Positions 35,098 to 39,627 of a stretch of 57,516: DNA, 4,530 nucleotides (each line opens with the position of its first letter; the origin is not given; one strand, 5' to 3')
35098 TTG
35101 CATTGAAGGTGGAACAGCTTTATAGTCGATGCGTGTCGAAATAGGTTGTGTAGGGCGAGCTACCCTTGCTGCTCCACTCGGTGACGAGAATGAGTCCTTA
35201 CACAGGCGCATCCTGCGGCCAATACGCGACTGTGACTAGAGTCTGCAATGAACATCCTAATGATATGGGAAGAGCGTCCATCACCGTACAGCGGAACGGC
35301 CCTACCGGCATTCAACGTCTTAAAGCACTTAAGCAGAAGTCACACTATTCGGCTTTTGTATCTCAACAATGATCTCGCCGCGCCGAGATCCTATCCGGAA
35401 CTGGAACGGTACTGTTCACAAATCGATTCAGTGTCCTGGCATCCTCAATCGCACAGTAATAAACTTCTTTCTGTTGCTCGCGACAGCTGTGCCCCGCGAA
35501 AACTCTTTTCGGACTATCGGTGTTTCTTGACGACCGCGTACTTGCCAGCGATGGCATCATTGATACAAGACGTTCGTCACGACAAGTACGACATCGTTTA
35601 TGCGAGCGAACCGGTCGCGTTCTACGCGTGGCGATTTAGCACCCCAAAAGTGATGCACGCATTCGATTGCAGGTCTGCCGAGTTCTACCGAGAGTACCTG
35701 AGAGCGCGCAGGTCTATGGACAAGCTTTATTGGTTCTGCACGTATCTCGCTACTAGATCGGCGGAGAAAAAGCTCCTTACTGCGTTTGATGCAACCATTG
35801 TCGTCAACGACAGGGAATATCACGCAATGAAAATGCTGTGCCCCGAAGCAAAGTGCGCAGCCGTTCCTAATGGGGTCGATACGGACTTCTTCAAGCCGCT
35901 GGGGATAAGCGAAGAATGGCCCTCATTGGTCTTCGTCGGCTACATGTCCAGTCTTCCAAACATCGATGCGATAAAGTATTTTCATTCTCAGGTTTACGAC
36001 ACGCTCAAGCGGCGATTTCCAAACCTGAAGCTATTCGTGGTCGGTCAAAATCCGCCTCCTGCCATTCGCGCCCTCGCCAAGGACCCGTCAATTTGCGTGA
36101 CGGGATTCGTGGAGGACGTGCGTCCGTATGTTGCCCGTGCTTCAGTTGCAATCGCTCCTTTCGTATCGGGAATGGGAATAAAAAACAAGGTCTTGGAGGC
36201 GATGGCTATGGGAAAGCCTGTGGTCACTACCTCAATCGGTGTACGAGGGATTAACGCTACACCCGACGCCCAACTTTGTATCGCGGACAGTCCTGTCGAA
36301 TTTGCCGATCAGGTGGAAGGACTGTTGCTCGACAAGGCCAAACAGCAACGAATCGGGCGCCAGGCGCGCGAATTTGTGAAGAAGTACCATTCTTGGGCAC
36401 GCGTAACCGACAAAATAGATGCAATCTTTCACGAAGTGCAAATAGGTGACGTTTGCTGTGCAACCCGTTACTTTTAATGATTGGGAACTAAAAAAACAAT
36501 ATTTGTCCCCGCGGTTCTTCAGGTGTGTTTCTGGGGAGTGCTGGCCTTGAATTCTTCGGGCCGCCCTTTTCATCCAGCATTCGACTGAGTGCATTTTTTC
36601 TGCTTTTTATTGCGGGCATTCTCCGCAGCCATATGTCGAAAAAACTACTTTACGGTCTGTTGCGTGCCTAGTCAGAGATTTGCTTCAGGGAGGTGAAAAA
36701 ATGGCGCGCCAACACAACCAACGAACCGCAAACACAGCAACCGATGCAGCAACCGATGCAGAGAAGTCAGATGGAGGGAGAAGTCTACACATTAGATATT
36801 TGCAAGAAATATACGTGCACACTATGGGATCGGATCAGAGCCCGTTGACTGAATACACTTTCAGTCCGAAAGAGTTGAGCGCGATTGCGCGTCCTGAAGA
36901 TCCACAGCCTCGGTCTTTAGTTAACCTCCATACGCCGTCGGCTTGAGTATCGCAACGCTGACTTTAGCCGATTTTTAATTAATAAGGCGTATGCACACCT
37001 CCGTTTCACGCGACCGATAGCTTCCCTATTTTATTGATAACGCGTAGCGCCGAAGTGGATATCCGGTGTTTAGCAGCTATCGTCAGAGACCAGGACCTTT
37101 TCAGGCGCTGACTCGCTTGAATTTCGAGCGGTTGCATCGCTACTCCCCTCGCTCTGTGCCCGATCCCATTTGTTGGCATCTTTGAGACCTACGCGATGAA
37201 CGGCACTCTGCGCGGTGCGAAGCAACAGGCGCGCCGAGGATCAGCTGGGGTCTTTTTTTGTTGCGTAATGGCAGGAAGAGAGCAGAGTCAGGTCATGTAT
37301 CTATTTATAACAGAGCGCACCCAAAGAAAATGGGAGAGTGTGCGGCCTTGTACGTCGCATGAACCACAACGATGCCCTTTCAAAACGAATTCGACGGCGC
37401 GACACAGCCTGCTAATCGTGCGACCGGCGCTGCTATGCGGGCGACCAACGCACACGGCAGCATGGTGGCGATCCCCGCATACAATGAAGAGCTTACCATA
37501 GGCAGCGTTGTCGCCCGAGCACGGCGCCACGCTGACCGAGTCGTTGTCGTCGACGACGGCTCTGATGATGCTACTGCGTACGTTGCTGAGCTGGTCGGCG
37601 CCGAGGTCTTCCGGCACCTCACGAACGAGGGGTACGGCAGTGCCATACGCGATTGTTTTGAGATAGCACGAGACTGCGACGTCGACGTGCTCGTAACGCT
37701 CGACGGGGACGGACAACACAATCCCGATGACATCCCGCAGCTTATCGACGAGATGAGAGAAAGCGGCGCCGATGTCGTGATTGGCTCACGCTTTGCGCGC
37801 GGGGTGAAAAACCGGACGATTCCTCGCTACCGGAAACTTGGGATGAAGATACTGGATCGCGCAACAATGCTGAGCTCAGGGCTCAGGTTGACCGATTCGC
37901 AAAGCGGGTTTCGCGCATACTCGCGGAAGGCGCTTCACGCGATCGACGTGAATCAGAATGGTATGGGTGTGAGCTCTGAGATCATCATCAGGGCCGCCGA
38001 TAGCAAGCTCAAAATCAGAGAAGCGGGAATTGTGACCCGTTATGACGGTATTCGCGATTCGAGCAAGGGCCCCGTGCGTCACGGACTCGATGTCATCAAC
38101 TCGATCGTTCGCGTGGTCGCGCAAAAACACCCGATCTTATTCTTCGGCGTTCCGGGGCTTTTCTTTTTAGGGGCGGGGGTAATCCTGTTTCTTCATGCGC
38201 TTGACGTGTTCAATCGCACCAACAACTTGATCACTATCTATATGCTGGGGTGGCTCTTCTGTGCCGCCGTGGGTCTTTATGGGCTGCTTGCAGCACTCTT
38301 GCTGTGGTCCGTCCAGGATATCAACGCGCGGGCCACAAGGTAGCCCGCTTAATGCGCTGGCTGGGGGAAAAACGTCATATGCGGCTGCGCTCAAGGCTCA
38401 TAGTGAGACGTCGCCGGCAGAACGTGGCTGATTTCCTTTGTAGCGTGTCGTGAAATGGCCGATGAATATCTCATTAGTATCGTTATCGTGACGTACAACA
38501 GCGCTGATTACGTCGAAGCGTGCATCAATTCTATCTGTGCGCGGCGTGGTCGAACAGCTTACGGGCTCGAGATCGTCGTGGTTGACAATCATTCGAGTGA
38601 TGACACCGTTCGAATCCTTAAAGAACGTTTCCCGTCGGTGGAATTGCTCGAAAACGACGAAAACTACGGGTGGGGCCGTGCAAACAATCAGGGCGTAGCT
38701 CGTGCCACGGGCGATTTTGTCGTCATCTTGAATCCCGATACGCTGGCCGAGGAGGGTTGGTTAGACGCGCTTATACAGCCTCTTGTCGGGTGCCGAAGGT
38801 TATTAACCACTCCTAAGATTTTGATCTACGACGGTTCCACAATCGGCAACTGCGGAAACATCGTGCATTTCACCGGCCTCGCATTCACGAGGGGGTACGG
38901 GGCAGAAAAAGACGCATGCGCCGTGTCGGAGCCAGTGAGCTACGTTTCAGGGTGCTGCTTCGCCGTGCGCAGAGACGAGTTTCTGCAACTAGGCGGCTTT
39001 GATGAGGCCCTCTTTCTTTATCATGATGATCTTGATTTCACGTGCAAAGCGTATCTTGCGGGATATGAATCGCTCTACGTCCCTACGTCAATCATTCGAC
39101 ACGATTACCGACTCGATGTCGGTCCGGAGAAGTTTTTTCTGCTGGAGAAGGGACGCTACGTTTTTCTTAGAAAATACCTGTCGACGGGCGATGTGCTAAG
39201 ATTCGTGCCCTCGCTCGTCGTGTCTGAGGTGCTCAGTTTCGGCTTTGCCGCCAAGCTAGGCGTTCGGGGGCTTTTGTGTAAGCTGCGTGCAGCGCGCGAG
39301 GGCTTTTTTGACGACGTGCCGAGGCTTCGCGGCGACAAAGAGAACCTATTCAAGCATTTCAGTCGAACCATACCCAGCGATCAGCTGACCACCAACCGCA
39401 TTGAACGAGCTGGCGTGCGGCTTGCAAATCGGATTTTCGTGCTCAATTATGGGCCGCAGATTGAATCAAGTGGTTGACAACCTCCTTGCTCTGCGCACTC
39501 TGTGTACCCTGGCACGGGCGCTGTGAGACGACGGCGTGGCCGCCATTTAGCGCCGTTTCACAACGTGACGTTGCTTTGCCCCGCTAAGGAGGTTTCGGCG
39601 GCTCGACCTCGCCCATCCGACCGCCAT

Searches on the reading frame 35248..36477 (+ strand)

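Call 45: search_protein_families(library=pfam, proteins=[window:35248-36477:+], max_evalue=0.001)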
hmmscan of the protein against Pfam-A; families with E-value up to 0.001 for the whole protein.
window:35248-36477:+ (409 aa): 4 families
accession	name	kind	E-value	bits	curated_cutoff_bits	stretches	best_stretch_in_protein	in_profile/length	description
PF13692.12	Glyco_trans_1_4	-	7.7e-27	94.7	27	1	226-362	3-142/142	Glycosyl transferases group 1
PF00534.26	Glycos_transf_1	-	1e-11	45.1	26.4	1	247-375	34-171/172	Glycosyl transferases group 1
PF13524.12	Glyco_trans_1_2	-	2.9e-11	43.9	25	1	293-390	42-142/144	Glycosyl transferase-like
PF13439.12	Glyco_transf_4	-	2e-05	25.1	28.5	1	98-213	57-169/170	Glycosyltransferase Family 4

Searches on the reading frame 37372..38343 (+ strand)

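Call 45: search_protein_families(library=pfam, proteins=[window:37372-38343:+], max_evalue=0.001)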
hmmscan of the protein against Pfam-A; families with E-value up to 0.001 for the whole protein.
window:37372-38343:+ (323 aa): 2 families
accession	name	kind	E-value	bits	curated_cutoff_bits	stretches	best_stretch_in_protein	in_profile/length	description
PF00535.33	Glycos_transf_2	-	2.3e-27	96.4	23.3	1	32-190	2-166/168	Glycosyl transferase family 2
PF13641.12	Glyco_tranf_2_3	-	3.2e-05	24.5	27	1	31-143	4-126/230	Glycosyltransferase like family 2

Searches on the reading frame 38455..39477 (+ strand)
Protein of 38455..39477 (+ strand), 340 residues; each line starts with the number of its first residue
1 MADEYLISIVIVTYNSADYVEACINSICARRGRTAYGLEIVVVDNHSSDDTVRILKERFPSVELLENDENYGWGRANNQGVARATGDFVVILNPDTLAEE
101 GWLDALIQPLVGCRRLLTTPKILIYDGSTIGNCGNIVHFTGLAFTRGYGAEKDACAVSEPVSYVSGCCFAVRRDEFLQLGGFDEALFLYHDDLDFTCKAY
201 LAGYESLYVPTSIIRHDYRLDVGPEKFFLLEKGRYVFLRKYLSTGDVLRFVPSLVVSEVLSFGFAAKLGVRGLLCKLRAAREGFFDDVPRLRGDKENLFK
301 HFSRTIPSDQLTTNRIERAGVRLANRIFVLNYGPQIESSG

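Call 45: search_protein_families(library=pfam, proteins=[window:38455-39477:+], max_evalue=0.001)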
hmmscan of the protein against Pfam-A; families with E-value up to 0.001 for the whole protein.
window:38455-39477:+ (340 aa): 4 families
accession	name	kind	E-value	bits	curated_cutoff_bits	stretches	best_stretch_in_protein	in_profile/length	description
PF00535.33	Glycos_transf_2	-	3.2e-27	95.9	23.3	1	8-174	1-162/168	Glycosyl transferase family 2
PF13641.12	Glyco_tranf_2_3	-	2.8e-16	60.7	27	1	7-217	3-212/230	Glycosyltransferase like family 2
PF10111.15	Glyco_tranf_2_2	-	1.1e-08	35.3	27.3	1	9-207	2-206/276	Glycosyltransferase like family 2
PF13632.12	Glyco_trans_2_3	-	8.4e-06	26.2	27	1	114-221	20-128/198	Glycosyl transferase family group 2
